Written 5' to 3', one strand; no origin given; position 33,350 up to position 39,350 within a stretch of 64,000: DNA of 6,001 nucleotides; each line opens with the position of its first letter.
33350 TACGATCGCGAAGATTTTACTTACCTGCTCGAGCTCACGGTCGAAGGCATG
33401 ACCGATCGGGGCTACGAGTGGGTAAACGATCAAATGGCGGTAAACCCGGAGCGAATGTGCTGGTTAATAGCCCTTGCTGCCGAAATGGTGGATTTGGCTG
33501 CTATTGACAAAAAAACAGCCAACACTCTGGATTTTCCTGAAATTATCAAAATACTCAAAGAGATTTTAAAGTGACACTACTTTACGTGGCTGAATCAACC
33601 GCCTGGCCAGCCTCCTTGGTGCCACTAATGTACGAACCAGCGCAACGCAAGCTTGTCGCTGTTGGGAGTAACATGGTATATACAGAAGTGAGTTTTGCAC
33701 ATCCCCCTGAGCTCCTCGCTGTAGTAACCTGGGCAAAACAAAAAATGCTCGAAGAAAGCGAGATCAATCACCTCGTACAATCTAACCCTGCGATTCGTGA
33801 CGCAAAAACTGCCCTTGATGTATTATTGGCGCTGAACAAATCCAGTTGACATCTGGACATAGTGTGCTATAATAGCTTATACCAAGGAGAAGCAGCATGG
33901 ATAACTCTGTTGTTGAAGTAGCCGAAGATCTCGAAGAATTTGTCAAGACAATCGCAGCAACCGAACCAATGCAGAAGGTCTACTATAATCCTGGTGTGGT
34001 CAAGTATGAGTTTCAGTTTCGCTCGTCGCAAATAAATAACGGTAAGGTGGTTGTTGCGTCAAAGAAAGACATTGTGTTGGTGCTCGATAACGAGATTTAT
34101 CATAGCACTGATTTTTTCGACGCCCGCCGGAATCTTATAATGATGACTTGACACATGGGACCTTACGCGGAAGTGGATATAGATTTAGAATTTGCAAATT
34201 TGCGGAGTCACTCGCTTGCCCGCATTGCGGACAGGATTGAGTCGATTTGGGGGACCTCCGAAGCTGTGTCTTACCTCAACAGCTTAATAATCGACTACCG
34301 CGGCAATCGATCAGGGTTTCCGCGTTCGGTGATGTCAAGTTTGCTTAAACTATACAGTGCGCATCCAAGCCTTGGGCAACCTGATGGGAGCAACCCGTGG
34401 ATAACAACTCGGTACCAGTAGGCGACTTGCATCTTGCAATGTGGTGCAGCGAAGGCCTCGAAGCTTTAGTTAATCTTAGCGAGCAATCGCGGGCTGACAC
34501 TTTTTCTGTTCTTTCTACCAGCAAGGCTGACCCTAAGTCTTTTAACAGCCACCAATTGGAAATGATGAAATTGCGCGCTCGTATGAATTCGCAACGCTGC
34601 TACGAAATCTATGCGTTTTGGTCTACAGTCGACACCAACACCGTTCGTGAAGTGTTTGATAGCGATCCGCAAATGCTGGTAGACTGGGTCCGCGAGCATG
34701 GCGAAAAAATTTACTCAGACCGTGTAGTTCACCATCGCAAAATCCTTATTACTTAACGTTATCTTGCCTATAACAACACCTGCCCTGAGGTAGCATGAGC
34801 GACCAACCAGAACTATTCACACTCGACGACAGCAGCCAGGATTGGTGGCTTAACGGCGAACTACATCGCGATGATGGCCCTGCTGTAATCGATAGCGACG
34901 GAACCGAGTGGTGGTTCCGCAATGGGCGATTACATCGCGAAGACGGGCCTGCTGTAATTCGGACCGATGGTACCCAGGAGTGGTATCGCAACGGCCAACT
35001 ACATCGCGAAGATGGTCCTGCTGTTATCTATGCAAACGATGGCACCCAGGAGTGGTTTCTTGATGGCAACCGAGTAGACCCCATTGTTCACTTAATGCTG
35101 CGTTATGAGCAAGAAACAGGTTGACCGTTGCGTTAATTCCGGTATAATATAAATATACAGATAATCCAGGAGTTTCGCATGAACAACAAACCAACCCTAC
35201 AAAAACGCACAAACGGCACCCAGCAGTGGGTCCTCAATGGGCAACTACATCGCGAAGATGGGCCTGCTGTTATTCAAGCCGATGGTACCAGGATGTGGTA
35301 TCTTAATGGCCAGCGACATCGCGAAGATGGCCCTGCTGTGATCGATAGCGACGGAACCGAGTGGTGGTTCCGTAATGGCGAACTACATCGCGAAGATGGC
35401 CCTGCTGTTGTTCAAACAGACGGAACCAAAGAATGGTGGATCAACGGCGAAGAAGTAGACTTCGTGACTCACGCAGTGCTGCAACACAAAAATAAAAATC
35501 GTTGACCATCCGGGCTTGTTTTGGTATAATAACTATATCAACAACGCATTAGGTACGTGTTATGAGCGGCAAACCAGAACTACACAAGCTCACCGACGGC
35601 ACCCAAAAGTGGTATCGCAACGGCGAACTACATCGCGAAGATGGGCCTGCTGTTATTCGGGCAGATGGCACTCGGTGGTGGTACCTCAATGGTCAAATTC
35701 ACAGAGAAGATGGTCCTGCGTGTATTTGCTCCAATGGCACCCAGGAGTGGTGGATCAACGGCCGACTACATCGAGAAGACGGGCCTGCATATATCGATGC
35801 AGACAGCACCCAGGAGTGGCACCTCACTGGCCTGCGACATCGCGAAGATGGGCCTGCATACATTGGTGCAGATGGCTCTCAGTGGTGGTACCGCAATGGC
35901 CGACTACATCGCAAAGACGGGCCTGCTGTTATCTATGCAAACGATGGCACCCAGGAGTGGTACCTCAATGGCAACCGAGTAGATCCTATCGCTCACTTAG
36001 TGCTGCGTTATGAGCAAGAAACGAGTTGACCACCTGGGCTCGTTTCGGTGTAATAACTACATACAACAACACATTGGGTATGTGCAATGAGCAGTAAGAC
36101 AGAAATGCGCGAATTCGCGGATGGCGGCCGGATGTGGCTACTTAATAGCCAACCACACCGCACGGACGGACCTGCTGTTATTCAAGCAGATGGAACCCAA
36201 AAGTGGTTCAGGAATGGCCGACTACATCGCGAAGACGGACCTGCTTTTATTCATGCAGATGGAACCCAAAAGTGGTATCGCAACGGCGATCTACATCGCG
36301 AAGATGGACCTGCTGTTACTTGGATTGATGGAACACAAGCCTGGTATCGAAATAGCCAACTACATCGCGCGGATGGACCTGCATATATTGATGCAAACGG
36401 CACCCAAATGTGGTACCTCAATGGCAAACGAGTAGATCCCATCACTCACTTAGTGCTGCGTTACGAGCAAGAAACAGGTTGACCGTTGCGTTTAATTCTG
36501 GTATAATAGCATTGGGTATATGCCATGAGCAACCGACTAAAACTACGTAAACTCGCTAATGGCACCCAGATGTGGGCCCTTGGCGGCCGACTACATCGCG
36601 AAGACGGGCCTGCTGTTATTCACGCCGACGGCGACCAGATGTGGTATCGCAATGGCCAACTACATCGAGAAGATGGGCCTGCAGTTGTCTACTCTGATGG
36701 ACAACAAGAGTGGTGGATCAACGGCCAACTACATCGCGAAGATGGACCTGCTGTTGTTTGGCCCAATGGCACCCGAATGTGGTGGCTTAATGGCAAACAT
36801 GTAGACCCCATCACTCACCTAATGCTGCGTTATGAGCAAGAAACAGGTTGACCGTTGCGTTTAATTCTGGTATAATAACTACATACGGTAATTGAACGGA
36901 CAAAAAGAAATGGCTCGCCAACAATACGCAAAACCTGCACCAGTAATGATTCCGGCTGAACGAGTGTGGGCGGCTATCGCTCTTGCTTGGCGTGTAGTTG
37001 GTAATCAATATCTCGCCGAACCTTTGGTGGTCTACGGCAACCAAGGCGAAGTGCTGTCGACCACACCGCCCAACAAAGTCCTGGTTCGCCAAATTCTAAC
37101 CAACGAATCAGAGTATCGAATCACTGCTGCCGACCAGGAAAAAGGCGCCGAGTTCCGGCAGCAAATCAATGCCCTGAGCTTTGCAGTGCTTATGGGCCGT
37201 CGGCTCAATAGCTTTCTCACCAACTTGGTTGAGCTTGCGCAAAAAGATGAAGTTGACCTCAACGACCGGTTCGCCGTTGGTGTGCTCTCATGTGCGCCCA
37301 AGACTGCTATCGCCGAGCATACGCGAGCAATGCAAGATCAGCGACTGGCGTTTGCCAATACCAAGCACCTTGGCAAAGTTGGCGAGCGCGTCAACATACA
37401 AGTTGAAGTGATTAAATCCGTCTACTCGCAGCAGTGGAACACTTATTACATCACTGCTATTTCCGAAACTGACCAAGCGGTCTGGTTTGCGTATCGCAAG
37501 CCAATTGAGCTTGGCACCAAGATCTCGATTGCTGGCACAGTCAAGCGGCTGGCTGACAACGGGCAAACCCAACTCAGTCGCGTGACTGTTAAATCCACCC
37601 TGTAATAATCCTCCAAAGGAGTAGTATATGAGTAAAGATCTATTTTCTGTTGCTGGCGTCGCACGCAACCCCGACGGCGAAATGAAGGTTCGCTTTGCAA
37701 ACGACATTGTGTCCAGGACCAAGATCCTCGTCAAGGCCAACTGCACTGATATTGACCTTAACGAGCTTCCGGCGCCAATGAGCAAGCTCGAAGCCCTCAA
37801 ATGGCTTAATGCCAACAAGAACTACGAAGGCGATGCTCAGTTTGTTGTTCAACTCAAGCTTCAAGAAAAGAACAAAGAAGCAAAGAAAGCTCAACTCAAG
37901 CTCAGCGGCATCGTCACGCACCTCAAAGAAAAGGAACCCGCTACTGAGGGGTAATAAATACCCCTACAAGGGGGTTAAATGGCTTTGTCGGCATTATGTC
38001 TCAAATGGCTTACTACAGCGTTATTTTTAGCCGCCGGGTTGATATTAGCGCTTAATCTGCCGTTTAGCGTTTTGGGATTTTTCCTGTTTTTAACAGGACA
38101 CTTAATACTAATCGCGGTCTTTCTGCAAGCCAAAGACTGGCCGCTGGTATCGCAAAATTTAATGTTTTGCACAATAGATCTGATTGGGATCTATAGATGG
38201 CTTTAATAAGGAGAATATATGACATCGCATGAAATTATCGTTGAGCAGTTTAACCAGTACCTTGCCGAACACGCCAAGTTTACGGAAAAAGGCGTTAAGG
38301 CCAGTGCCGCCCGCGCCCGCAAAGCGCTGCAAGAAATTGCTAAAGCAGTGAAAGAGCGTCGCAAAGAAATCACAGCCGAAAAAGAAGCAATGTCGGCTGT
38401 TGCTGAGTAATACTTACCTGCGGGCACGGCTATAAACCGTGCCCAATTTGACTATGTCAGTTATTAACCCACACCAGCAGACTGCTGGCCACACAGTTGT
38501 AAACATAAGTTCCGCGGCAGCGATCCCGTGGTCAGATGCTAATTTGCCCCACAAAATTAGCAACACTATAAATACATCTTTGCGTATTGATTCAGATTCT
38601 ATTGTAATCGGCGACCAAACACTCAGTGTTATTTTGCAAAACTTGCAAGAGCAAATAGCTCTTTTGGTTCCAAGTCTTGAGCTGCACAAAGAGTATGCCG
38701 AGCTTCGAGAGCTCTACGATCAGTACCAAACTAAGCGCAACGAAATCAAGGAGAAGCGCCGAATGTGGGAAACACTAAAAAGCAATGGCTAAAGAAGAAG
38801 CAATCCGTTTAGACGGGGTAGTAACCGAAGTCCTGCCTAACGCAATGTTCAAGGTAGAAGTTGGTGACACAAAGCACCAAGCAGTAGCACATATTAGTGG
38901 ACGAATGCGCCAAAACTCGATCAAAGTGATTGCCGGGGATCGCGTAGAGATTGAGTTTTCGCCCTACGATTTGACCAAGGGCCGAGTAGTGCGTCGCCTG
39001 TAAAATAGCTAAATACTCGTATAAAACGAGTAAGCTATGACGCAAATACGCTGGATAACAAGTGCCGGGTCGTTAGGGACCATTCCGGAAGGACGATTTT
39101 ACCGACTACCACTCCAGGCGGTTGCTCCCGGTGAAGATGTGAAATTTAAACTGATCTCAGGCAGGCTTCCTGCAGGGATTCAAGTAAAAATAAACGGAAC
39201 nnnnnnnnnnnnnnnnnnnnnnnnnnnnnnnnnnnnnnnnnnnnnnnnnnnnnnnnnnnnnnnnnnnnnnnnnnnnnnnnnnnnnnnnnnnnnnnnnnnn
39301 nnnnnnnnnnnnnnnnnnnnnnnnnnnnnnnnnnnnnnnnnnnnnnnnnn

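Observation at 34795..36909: Tandem array of five MORN-variant repeat genes with unit-wise duplicated promoters and variable repeat number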

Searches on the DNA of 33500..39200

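Call 85: search_rna_families(source=window, start=33500, end=39200, threshold=gathering)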
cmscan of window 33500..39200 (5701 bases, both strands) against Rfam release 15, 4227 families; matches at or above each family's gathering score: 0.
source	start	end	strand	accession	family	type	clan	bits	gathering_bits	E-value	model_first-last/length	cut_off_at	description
